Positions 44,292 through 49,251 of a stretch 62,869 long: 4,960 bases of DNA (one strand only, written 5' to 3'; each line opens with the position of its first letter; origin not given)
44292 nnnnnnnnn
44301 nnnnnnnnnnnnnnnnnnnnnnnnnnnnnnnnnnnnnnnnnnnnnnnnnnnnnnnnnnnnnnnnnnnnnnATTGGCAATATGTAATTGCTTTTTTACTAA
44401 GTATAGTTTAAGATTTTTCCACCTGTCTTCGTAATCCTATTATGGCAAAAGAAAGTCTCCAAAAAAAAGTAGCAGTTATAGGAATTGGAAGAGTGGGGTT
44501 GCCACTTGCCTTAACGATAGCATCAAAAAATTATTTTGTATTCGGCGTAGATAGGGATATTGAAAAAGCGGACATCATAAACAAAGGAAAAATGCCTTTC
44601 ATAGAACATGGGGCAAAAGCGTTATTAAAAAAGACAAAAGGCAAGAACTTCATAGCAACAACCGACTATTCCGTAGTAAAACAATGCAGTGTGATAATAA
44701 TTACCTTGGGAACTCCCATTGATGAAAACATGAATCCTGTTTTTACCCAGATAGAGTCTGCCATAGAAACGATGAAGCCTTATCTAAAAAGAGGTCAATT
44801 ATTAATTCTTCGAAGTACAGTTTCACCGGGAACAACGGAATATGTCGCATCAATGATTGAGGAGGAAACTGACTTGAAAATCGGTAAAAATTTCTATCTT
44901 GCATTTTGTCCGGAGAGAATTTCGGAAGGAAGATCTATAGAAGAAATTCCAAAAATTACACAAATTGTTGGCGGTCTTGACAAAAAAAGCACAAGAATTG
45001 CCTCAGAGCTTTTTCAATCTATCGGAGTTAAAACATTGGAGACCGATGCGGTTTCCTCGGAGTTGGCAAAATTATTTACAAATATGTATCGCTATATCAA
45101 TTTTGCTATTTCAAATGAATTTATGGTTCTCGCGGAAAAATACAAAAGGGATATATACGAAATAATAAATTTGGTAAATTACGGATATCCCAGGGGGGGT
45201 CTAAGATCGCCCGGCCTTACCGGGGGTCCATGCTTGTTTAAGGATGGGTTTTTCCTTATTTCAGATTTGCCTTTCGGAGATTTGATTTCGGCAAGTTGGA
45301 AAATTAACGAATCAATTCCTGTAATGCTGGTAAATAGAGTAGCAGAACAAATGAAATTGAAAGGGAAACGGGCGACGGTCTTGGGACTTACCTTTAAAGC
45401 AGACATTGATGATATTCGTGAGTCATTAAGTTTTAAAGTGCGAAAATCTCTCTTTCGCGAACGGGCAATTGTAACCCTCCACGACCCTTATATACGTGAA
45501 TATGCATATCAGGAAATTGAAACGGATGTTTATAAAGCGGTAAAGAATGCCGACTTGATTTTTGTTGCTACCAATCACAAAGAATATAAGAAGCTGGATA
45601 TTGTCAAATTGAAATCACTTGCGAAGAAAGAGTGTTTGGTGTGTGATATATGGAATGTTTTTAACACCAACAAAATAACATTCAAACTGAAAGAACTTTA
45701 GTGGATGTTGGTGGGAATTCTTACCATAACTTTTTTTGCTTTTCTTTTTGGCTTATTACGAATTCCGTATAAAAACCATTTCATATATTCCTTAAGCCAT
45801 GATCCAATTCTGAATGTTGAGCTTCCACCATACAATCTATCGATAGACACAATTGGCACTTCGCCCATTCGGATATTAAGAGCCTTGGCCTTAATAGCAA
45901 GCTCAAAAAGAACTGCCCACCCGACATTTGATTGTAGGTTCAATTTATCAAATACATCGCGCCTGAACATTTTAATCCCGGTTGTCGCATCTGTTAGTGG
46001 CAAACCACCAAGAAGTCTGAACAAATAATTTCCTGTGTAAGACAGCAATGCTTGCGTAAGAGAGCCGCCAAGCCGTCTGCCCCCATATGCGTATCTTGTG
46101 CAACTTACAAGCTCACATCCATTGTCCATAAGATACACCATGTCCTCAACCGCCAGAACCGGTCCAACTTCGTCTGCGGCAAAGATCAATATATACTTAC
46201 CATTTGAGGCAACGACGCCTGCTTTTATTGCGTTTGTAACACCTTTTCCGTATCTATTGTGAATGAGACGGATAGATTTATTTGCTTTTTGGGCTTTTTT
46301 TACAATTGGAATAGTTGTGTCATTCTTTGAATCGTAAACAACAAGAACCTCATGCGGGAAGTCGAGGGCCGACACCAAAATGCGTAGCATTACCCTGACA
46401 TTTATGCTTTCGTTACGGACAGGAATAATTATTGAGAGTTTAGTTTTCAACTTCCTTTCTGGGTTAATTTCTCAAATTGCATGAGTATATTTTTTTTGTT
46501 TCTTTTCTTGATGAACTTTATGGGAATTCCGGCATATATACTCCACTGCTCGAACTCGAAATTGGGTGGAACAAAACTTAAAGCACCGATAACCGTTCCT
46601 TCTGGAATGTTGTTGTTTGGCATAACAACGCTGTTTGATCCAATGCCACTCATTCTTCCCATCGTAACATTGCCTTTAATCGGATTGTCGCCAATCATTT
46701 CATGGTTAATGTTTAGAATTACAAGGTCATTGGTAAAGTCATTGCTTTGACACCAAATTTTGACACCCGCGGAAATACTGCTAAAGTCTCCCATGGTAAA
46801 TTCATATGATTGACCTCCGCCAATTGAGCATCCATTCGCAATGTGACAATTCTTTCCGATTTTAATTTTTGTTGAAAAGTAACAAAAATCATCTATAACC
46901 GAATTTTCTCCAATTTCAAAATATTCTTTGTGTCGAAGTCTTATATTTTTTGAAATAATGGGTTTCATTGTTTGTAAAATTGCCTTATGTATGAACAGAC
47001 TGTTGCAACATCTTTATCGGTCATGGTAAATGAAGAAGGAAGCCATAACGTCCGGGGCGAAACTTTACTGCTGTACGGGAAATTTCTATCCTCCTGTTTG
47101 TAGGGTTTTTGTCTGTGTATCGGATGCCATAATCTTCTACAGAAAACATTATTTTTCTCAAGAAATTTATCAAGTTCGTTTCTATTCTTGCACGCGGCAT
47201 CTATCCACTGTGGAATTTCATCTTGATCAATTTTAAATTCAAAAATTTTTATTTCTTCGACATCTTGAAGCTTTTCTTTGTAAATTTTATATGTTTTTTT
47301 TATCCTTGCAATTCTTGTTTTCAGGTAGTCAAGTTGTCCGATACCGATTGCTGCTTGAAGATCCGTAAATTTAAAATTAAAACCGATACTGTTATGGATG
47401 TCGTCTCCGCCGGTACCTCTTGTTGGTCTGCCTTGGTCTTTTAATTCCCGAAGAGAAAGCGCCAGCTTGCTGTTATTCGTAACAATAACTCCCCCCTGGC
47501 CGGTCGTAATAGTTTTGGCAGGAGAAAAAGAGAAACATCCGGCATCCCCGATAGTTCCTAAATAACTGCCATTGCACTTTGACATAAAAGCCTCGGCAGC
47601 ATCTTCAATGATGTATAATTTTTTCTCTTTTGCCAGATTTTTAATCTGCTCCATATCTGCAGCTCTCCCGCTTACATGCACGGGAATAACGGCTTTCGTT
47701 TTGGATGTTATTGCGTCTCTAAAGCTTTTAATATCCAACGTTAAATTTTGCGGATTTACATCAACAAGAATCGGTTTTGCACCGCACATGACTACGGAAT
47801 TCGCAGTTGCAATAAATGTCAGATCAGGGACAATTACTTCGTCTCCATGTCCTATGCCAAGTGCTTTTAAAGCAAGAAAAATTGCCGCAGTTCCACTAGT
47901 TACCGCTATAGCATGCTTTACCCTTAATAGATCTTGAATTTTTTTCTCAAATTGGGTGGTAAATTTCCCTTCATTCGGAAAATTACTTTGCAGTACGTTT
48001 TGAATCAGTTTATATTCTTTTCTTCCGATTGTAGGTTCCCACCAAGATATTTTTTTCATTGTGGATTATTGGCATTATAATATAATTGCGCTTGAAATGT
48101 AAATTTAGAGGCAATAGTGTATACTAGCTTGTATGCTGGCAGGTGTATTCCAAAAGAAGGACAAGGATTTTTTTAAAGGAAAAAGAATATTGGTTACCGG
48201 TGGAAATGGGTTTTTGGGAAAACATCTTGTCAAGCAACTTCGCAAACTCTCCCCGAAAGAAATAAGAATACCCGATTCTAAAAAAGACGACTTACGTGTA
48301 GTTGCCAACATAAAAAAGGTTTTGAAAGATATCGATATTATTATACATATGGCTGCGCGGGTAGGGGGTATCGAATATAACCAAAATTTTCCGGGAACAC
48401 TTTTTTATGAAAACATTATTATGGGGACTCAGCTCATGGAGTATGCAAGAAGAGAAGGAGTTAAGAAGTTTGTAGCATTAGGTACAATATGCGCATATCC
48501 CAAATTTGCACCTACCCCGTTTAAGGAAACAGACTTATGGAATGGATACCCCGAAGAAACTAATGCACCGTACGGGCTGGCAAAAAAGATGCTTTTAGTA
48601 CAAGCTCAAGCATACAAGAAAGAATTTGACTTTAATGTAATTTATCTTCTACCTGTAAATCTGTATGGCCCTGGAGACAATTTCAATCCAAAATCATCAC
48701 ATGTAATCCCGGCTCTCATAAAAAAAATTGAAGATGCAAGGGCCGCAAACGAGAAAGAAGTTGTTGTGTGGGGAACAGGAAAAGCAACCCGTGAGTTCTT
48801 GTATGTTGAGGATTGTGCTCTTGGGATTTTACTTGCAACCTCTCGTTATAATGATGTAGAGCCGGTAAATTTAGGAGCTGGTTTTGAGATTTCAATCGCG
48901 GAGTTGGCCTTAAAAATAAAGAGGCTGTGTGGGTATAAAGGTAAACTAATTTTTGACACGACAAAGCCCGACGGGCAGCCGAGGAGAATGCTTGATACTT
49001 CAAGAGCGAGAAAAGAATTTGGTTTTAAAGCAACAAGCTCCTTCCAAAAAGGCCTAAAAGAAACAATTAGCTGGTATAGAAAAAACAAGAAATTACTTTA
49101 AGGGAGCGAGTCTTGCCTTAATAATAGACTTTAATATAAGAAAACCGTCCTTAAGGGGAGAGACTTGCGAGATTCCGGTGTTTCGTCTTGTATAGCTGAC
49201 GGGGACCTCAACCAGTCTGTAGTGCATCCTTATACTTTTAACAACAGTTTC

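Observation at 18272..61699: A ~43-kb glycan super-locus dominated by GT-C-like membrane enzymes and short Dpm1/GtrB-like GT2s, with no recognisable priming phosphoglycosyltransferase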

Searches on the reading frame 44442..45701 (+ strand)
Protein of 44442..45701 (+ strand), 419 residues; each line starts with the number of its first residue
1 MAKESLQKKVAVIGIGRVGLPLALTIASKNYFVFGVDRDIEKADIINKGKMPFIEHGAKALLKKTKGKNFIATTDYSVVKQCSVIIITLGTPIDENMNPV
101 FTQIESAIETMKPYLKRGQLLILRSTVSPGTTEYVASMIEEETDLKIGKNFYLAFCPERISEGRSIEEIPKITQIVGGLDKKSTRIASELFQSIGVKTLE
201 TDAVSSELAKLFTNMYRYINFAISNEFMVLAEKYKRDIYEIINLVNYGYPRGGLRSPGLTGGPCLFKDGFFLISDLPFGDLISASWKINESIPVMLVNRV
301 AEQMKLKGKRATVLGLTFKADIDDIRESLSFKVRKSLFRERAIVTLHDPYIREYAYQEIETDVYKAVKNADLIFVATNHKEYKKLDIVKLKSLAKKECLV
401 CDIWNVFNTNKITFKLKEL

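Call 5: search_protein_families(library=pfam, proteins=[window:44442-45701:+], max_evalue=0.01)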
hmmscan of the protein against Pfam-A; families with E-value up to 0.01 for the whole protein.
window:44442-45701:+ (419 aa): 9 families
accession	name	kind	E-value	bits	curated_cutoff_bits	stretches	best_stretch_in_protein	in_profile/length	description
PF03721.20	UDPG_MGDP_dh_N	-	3.6e-43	147.8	27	1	8-189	1-186/187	UDP-glucose/GDP-mannose dehydrogenase family, NAD binding domain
PF03720.21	UDPG_MGDP_dh_C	-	4.9e-24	85.1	30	1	313-408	2-102/103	UDP-glucose/GDP-mannose dehydrogenase family, UDP binding domain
PF00984.24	UDPG_MGDP_dh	-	2.1e-09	37.8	25.4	1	205-275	2-74/94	UDP-glucose/GDP-mannose dehydrogenase family, central domain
PF03446.21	NAD_binding_2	-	3.6e-08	34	21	1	9-142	1-110/161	NAD binding domain of 6-phosphogluconate dehydrogenase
PF03807.23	F420_oxidored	-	3.5e-05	24.8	21.6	0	9-68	1-46/94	NADP oxidoreductase coenzyme F420-dependent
PF00056.29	Ldh_1_N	-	7.4e-05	23.2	27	1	9-93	2-81/141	lactate/malate dehydrogenase, NAD binding domain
PF01210.29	NAD_Gly3P_dh_N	-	0.0005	20.5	23.1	0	9-110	1-95/158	NAD-dependent glycerol-3-phosphate dehydrogenase N-terminus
PF01488.26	Shikimate_DH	-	0.0025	18.3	24.3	0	361-403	67-111/138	Shikimate / quinate 5-dehydrogenase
PF02254.24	TrkA_N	-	0.0035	18.1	23.8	0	10-54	1-45/116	TrkA-N domain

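Call 34: search_protein_families(library=ncbifam, proteins=[window:44442-45701:+], max_evalue=0.00001)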
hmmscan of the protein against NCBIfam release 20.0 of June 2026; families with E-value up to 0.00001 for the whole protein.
window:44442-45701:+ (419 aa): 8 families
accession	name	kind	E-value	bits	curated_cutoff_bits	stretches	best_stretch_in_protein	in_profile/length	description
TIGR03026.1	NDP-sugDHase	subfamily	4.5e-101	338.6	189.8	1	8-404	1-412/413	nucleotide sugar dehydrogenase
NF040825.1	UDPMaNacDH_Arch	equivalog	1.9e-75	254.3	750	1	9-405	2-399/418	UDP-N-acetyl-D-mannosamine dehydrogenase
NF008286.0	PRK11064.1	equivalog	5.3e-59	199.9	459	1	8-391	4-408/420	UDP-N-acetyl-D-mannosamine dehydrogenase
NF047673.2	TeichurnBiosyTuaD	equivalog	2.1e-45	155.6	700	1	8-412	2-419/439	UDP-glucose 6-dehydrogenase TuaD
NF041297.1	UDPGDh_AglM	equivalog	6.8e-45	153.8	670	1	9-387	2-400/429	UDP-glucose 6-dehydrogenase AglM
NF011729.0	PRK15182.1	equivalog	7e-35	120.6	592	1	8-410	7-419/425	Vi polysaccharide biosynthesis UDP-N-acetylglucosamine C-6 dehydrogenase TviB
NF011631.0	PRK15057.1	equivalog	1.2e-13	51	757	1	9-383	2-373/388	UDP-glucose 6-dehydrogenase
NF004863.0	PRK06223.1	subfamily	1.3e-06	27.8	283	1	7-98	3-88/313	malate dehydrogenase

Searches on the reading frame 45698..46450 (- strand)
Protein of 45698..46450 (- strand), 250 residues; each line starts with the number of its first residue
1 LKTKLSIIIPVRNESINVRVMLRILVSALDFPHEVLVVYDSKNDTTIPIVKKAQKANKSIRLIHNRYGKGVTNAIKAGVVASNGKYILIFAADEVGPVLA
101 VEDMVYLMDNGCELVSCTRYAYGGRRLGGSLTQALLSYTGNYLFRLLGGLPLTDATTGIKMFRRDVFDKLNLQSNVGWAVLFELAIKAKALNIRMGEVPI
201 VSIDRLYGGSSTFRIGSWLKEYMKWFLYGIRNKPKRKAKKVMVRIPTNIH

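Call 5: search_protein_families(library=pfam, proteins=[window:45698-46450:-], max_evalue=0.01)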
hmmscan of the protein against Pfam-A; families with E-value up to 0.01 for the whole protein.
window:45698-46450:- (250 aa): 1 family
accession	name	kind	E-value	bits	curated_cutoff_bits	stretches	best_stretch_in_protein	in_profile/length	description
PF00535.33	Glycos_transf_2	-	1.9e-21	77.2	23.3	1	6-170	1-167/168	Glycosyl transferase family 2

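Call 14: search_solved_structures(query=window:45698-46450:-, max_evalue=0.001)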
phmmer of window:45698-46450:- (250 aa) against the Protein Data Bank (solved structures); distinct sequences matched with E-value up to 0.001: 8.
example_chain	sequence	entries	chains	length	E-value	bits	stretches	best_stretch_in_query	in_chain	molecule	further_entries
5mlz_A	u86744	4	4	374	1.6e-11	47.6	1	3-224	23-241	Dolichol monophosphate mannose synthase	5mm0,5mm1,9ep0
5eke_A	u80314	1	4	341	1.3e-06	31.5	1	4-125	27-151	Uncharacterized glycosyltransferase sll0501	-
5ekp_C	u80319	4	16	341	1.3e-06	31.5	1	4-125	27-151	Uncharacterized glycosyltransferase sll0501 | Glycosyltransferase sll0501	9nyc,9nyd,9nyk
9nye_A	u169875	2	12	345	1.3e-06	31.5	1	4-125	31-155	Glycosyltransferase sll0501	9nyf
9bhc_C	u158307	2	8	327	1.4e-06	31.4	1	4-210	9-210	Undecaprenyl-phosphate 4-deoxy-4-formamido-L-arabinose transferase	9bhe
8vxh_A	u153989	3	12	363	1.9e-06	31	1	4-210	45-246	Undecaprenyl-phosphate 4-deoxy-4-formamido-L-arabinose transferase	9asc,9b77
5hea_A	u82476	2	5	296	1.2e-05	28.3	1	5-124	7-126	Putative glycosyltransferase (GalT1)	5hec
9hwj_A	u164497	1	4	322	1.4e-05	28.1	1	4-169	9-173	Undecaprenyl-phosphate 4-deoxy-4-formamido-L-arabinose transferase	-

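Call 74: search_protein_families(library=ncbifam, proteins=[window:45698-46450:-], max_evalue=0.000001)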
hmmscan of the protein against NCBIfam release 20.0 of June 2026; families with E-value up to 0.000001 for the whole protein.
window:45698-46450:- (250 aa): 8 families
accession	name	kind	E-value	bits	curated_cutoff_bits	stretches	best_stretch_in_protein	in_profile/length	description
NF041391.1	DPhHxTase_Halo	equivalog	1.1e-10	40.9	375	1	17-206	9-187/213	dolichyl-phosphate hexose transferase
TIGR03937.1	PgaC_IcaA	equivalog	5.5e-10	38.8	422.3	1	4-110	46-152/407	poly-beta-1,6-N-acetyl-D-glucosamine synthase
NF047588.1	GlcsyltransPgfSStrep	equivalog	5.9e-10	38.9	500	1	4-169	2-166/308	glycosyltransferase PgfS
TIGR04182.1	glyco_TIGR04182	equivalog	1.5e-09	37.6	325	1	5-208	2-196/293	S-layer glycoprotein N-glycosyltransferase AglJ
NF007986.1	PRK10714.1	equivalog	2.8e-09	36.4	529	1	3-210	6-208/316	undecaprenyl-phosphate 4-deoxy-4-formamido-L-arabinose transferase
NF007482.0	PRK10073.1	equivalog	1.9e-08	33.7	423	1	2-97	5-100/334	glycosyltransferase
NF058614.1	PPMAGASynPpgS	equivalog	2.1e-08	33.8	370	1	7-200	4-194/226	polyprenyl-phospho-N-acetylgalactosaminyl synthase PpgS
TIGR04283.1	glyco_like_mftF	equivalog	5.5e-08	32.7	182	1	5-108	1-97/221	TIGR04283 family arsenosugar biosynthesis glycosyltransferase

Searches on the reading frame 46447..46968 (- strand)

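Call 5: search_protein_families(library=pfam, proteins=[window:46447-46968:-], max_evalue=0.01)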
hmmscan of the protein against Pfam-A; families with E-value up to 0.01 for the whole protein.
window:46447-46968:- (173 aa): 3 families
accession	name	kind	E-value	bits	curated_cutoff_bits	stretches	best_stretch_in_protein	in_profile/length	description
PF00132.30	Hexapep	-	1.3e-12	47.2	27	2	19-51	4-36/36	Bacterial transferase hexapeptide (six repeats)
PF25084.1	LbH_EIF2B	-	0.00076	19.9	54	0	18-50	23-54/105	EIF2B subunit epsilon LbH domain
PF14602.12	Hexapep_2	-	0.0027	17.8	27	0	35-49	18-32/34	Hexapeptide repeat of succinyl-transferase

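Call 74: search_protein_families(library=ncbifam, proteins=[window:46447-46968:-], max_evalue=0.000001)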
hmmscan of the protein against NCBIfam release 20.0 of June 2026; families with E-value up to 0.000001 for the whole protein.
window:46447-46968:- (173 aa): 16 families
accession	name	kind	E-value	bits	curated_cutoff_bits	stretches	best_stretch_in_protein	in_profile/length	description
TIGR03570.1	NeuD_NnaD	subfamily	4.8e-12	45.9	160.8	0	97-150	150-201/202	NeuD/PglB/VioB family sugar acetyltransferase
NF000311.1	Vat_ABCDEFH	equivalog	1.3e-10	41.2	300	1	21-168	44-176/201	Vat family streptogramin A O-acetyltransferase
NF000101.1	stregram_VatA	exception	1.8e-09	37.5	450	1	3-164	28-180/219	streptogramin A O-acetyltransferase Vat(A)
TIGR01853.1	lipid_A_lpxD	equivalog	6.7e-09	35.1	242.5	0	16-51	140-175/325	UDP-3-O-(3-hydroxymyristoyl)glucosamine N-acyltransferase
TIGR03308.1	phn_thr-fam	hypoth_equivalog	1.1e-08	35.2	201.65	1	21-168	35-174/204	phosphonate metabolim protein, transferase hexapeptide repeat family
NF007240.0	PRK09677.1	equivalog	3.6e-08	33.1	243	1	10-159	43-187/192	putative lipopolysaccharide biosynthesis O-acetyl transferase WbbJ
TIGR02287.1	PaaY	equivalog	5.8e-08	32.7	319.6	1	35-161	22-147/192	phenylacetic acid degradation protein PaaY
NF002060.0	PRK00892.1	subfamily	6.4e-08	32.1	207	0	18-51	151-184/345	UDP-3-O-(3-hydroxymyristoyl)glucosamine N-acyltransferase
NF033468.1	stregram_VatI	exception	8.2e-08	32.3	415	1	19-165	44-175/208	streptogramin A O-acetyltransferase Vat(I)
NF007076.0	PRK09527.1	equivalog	1e-07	31.6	347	1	11-163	50-192/203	galactoside O-acetyltransferase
TIGR03532.1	DapD_Ac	equivalog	3.1e-07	30.3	231.75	0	18-51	118-151/231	2,3,4,5-tetrahydropyridine-2,6-dicarboxylate N-acetyltransferase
NF000020.1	stregram_VatE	exception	4e-07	29.9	450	1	21-168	48-181/214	streptogramin A O-acetyltransferase Vat(E)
NF000097.1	stregram_VatC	exception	4.5e-07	30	425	1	3-162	28-178/212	streptogramin A O-acetyltransferase Vat(C)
NF058585.1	HptprglPActTf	PfamEq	5e-07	29.4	300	0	88-160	94-164/172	heptaprenylglyceryl phosphate O-acetyltransferase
NF007797.0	PRK10502.1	subfamily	6.1e-07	29.3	192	0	100-159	125-182/183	WcaF family extracellular polysaccharide biosynthesis acetyltransferase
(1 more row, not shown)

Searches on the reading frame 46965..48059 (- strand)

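Call 5: search_protein_families(library=pfam, proteins=[window:46965-48059:-], max_evalue=0.01)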
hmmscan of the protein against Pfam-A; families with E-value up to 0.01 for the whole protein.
window:46965-48059:- (364 aa): 6 families
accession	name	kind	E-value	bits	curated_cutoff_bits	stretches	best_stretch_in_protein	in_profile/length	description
PF01041.23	DegT_DnrJ_EryC1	-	3.5e-105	352.6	19.8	1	10-358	2-359/360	DegT/DnrJ/EryC1/StrS aminotransferase family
PF00155.27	Aminotran_1_2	-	4.7e-12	46.2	19.7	1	35-155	45-187/361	Aminotransferase class I and II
PF01053.26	Cys_Met_Meta_PP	-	1.1e-09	37.8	27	1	34-155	54-175/381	Cys/Met metabolism PLP-dependent enzyme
PF00266.25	Aminotran_5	-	5.3e-08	32.7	21.5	1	34-161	45-183/371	Aminotransferase class-V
PF01212.27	Beta_elim_lyase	-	4.9e-06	26.5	27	1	34-285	34-215/288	Beta-eliminating lyase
PF03841.19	SelA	-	9.8e-05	22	22.8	1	34-159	49-182/367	L-seryl-tRNA selenium transferase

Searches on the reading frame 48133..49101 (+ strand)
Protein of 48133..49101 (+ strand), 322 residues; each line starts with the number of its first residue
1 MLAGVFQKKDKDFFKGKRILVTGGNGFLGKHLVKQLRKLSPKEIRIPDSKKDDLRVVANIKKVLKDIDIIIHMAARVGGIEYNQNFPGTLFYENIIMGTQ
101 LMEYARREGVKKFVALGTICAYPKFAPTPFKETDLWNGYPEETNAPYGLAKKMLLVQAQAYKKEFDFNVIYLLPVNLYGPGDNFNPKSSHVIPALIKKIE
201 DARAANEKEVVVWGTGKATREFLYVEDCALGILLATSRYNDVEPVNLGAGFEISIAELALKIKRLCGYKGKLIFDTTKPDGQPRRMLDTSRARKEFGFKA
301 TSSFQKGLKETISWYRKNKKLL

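Call 5: search_protein_families(library=pfam, proteins=[window:48133-49101:+], max_evalue=0.01)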
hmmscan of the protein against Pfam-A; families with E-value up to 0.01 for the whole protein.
window:48133-49101:+ (322 aa): 7 families
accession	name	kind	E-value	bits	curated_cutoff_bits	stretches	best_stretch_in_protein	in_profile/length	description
PF01370.27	Epimerase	-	4.7e-52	177.2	20.9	1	19-248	1-240/240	NAD dependent epimerase/dehydratase family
PF16363.11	GDP_Man_Dehyd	-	1.3e-23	84.5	27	1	20-311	1-332/332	GDP-mannose 4,6 dehydratase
PF01073.25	3Beta_HSD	-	2.9e-13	49.9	22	2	53-238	53-231/280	3-beta hydroxysteroid dehydrogenase/isomerase family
PF02719.21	Polysacc_synt_2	-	2e-09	37.5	20.2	1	19-51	1-33/293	Polysaccharide biosynthesis protein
PF04321.23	RmlD_sub_bind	-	1.7e-05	24.5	27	1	18-75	2-60/287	RmlD substrate binding domain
PF07993.18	NAD_binding_4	-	5.8e-05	22.8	20.1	0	21-41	1-21/258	Male sterility protein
PF13460.12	NAD_binding_10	-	6.4e-05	23.3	27.2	1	52-131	46-113/184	NAD(P)H-binding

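Call 34: search_protein_families(library=ncbifam, proteins=[window:48133-49101:+], max_evalue=0.00001)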
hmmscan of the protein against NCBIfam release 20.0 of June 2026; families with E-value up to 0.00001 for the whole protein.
window:48133-49101:+ (322 aa): 17 families
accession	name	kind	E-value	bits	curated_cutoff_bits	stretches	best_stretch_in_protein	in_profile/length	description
NF047922.1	GDPFucSynFcl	equivalog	6.7e-88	295.1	500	1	16-320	2-306/308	GDP-L-fucose synthase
TIGR01181.1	dTDP_gluc_dehyt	equivalog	6.1e-27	94.5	365.1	1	52-320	57-316/321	dTDP-glucose 4,6-dehydratase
TIGR04180.1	EDH_00030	hypoth_equivalog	1.5e-25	89.9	475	1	52-278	56-268/297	NAD-dependent 4,6-dehydratase LegB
TIGR01179.1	galE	equivalog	1.2e-22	80.2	262.3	1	52-320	54-330/332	UDP-glucose 4-epimerase GalE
TIGR02197.1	heptose_epim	equivalog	3.1e-15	56.2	274.6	1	57-315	56-313/316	ADP-glyceromanno-heptose 6-epimerase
NF007956.0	PRK10675.1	subfamily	6.9e-13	48.4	394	1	50-318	55-332/338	UDP-glucose 4-epimerase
NF007490.0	PRK10084.1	subfamily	3.8e-12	45.9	649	1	144-320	164-339/361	dTDP-glucose 4,6-dehydratase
NF007582.0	PRK10217.1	equivalog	1.2e-11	44.3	698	1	167-319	180-335/355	dTDP-glucose 4,6-dehydratase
NF042422.1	oxyalk_red_OleD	equivalog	3.6e-11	43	580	1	18-229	2-208/329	2-alkyl-3-oxoalkanoate reductase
TIGR02622.1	CDP_4_6_dhtase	equivalog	5.8e-11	42.1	278.45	1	51-317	60-332/352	CDP-glucose 4,6-dehydratase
NF011728.1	PRK15181.1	equivalog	6.8e-11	41.7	760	1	52-262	76-278/348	Vi polysaccharide biosynthesis UDP-N-acetylglucosaminuronic acid C-4 epimerase TviC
TIGR03466.1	HpnA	hypoth_equivalog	2.5e-10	39.7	367.65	0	18-193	2-187/327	hopanoid-associated sugar epimerase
NF042423.1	oxyalk_red_Shew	equivalog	1.6e-07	30.7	580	1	17-254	9-239/331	2-alkyl-3-oxoalkanoate reductase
TIGR03589.1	PseB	equivalog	4.4e-07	29.2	407.75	0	53-119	61-126/324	UDP-N-acetylglucosamine 4,6-dehydratase (inverting)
NF052578.1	StrlDmthSdmBMthl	equivalog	5.9e-07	29.5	600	0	51-182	49-174/328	sterol demethylase protein SdmB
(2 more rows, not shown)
